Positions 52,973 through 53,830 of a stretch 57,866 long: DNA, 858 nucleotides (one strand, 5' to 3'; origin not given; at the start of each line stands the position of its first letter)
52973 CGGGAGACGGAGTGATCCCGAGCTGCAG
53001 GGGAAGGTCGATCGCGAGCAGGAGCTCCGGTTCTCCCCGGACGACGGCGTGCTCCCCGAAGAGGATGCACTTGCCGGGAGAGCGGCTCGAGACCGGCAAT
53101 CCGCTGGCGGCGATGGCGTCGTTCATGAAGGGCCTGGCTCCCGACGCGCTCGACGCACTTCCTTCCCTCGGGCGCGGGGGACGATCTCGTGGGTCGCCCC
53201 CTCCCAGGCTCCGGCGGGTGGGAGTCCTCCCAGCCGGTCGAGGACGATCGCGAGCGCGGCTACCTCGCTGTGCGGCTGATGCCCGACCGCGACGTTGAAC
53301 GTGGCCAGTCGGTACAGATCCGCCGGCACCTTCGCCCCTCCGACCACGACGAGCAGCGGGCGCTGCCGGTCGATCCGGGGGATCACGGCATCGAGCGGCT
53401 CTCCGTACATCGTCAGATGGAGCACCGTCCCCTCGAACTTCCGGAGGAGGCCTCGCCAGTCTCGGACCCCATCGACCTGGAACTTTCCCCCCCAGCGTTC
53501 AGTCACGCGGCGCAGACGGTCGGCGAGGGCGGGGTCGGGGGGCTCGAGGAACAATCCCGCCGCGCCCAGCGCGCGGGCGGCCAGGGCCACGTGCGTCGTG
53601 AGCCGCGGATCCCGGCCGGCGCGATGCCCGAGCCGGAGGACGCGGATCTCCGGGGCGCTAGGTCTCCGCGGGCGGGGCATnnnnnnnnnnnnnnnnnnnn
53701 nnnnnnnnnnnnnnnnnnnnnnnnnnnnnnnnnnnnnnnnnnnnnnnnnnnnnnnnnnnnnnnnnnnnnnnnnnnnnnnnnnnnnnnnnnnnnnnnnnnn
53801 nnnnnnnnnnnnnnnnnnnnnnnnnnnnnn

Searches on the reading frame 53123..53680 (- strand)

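Call 10: search_protein_families(library=pfam, proteins=[window:53123-53680:-])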
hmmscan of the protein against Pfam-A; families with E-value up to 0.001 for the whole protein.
window:53123-53680:- (185 aa): 1 family
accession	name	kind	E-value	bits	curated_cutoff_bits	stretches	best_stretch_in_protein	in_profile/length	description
PF01994.21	Trm56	-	1.6e-36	125.3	25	1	63-175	1-118/119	tRNA ribose 2'-O-methyltransferase, aTrm56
